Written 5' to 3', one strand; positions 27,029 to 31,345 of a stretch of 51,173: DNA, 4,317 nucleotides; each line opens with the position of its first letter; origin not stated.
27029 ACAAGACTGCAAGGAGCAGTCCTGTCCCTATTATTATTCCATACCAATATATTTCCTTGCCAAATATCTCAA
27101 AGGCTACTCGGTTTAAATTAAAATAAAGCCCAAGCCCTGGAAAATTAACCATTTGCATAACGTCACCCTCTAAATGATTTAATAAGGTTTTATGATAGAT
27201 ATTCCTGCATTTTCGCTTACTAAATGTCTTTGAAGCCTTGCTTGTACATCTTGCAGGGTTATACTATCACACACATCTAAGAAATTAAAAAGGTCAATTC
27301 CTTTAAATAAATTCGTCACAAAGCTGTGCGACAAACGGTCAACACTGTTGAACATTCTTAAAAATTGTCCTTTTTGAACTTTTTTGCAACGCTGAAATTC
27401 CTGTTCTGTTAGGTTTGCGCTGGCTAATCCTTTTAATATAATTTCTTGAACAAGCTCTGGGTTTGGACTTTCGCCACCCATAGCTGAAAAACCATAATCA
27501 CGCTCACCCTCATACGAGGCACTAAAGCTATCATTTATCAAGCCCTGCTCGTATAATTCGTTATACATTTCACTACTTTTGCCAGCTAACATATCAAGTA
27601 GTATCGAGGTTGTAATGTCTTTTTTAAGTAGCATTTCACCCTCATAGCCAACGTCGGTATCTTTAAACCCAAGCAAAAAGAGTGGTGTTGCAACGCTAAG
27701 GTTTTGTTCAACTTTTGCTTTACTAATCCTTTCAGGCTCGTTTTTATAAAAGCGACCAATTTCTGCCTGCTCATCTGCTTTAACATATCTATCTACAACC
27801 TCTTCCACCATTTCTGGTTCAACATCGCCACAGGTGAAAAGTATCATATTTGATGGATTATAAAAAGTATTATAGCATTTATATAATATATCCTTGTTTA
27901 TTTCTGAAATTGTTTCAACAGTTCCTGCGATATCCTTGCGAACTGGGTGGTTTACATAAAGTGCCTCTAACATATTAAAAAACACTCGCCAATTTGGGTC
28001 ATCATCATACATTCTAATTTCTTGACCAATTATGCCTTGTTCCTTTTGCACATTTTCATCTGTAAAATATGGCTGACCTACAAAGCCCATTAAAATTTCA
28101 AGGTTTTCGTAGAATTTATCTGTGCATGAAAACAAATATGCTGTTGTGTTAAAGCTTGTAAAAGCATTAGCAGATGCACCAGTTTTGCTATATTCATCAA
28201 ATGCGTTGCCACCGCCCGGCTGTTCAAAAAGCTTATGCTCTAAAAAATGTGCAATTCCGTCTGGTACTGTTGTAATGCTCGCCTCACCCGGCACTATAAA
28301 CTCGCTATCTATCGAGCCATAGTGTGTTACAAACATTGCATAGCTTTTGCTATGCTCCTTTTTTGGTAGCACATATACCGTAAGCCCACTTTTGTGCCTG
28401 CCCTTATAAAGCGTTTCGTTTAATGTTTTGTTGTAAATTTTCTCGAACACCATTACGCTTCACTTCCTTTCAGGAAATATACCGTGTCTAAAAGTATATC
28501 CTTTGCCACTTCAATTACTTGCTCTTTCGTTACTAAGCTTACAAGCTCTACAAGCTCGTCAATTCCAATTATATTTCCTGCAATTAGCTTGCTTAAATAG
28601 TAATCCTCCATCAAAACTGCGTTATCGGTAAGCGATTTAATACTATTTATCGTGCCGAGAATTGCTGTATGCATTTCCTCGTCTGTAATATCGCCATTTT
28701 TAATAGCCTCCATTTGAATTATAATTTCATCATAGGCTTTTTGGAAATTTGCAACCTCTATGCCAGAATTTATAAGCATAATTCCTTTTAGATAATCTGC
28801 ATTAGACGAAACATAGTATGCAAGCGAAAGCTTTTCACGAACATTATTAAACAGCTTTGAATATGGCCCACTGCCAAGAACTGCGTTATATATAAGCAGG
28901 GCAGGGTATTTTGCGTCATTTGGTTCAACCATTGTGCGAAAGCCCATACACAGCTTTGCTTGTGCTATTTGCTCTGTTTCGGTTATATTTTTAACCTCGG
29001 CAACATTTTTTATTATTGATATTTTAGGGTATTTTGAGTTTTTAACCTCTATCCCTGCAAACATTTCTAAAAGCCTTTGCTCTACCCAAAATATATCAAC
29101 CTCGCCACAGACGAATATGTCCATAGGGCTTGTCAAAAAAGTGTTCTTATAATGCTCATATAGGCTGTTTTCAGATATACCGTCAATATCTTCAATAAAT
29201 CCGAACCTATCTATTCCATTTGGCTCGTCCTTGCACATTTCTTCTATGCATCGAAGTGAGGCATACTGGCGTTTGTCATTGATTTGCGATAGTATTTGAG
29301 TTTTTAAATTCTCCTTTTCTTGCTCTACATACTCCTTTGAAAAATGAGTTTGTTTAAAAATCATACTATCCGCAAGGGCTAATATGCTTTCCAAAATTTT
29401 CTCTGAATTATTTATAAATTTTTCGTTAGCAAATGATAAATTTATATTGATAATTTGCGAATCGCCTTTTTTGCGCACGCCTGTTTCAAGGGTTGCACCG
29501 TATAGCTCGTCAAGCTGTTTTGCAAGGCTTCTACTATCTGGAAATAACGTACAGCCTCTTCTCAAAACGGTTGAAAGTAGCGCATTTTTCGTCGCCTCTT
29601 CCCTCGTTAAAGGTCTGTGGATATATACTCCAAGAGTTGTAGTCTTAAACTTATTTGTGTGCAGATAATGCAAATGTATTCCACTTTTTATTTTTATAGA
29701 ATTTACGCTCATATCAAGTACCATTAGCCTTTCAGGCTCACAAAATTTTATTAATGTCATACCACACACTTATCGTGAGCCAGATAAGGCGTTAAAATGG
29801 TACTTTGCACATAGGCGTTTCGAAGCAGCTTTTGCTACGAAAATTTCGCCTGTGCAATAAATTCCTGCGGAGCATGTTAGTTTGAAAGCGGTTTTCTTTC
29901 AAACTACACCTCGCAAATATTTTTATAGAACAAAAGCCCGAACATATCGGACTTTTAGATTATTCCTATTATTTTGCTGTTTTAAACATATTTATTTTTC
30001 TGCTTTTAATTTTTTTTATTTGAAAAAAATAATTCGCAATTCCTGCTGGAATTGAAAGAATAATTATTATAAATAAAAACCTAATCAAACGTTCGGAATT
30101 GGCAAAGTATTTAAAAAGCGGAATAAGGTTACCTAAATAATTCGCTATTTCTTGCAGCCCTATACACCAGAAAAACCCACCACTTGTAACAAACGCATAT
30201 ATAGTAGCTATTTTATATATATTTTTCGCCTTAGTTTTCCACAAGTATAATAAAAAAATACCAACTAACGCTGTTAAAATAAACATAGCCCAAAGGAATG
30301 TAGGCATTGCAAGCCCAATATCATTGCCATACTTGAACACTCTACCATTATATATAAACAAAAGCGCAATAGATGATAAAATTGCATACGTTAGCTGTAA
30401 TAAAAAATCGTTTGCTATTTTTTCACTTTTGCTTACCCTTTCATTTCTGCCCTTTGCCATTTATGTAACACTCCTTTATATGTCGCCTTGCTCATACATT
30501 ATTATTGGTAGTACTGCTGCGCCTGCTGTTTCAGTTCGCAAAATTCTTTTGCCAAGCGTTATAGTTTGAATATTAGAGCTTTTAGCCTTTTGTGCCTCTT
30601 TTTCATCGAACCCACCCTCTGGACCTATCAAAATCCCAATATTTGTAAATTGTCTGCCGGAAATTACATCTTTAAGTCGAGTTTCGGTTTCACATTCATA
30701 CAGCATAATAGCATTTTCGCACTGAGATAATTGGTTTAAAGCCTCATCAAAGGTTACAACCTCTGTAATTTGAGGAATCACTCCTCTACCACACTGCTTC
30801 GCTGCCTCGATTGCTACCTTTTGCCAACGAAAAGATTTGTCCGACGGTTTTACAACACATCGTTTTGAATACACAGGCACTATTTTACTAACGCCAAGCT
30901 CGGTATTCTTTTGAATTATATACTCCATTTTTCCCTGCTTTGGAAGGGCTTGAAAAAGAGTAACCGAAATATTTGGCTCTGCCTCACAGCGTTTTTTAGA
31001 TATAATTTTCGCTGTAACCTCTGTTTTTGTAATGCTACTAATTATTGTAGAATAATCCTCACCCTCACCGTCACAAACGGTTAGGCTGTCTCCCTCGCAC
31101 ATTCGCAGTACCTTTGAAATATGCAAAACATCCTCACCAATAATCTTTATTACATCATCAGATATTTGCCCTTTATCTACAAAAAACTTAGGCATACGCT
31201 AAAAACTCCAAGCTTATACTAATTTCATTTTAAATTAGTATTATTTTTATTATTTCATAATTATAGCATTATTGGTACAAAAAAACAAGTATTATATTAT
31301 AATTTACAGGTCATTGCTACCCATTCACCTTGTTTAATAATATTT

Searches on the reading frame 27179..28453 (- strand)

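Call 27: search_protein_families(library=pfam, proteins=[window:27179-28453:-], max_evalue=0.00001)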
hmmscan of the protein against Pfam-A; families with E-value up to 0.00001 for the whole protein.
window:27179-28453:- (424 aa): 2 families
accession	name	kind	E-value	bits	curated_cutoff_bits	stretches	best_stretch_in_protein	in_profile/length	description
PF05193.26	Peptidase_M16_C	-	3.5e-17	63.3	23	1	185-358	2-179/181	Peptidase M16 inactive domain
PF00675.25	Peptidase_M16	-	4e-15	56.4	22.3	1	65-178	31-148/149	Insulinase (Peptidase family M16)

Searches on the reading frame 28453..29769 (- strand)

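Call 28: search_protein_families(library=pfam, proteins=[window:28453-29769:-], max_evalue=0.00001)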
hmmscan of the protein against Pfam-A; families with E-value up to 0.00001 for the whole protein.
window:28453-29769:- (438 aa): 1 family
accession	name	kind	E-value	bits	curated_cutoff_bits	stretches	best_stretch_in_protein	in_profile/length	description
PF05193.26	Peptidase_M16_C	-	2.7e-24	86.4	23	1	198-370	2-178/181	Peptidase M16 inactive domain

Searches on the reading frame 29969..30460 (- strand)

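Call 28: search_protein_families(library=pfam, proteins=[window:29969-30460:-], max_evalue=0.00001)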
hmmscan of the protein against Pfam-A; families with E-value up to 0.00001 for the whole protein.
window:29969-30460:- (163 aa): 0 families

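Call 56: search_protein_families(library=pfam, proteins=[window:29969-30460:-], max_evalue=0.5)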
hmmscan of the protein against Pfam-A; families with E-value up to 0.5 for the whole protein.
window:29969-30460:- (163 aa): 2 families
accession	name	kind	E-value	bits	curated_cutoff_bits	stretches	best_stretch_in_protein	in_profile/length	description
PF07584.16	BatA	-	0.24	12.3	25.9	1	51-89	5-40/77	Aerotolerance regulator N-terminal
PF12263.13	DUF3611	-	0.37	11.1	27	1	18-81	18-79/175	Protein of unknown function (DUF3611)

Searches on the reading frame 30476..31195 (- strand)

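Call 28: search_protein_families(library=pfam, proteins=[window:30476-31195:-], max_evalue=0.00001)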
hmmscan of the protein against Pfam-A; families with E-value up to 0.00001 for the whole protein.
window:30476-31195:- (239 aa): 2 families
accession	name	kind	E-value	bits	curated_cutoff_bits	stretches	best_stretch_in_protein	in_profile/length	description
PF04452.19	Methyltrans_RNA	-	2.4e-51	174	23.9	1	74-232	3-164/165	RNA methyltransferase domain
PF20260.4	PUA_4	-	4.1e-10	40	23.9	1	20-65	3-48/48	RNA methyltransferase PUA domain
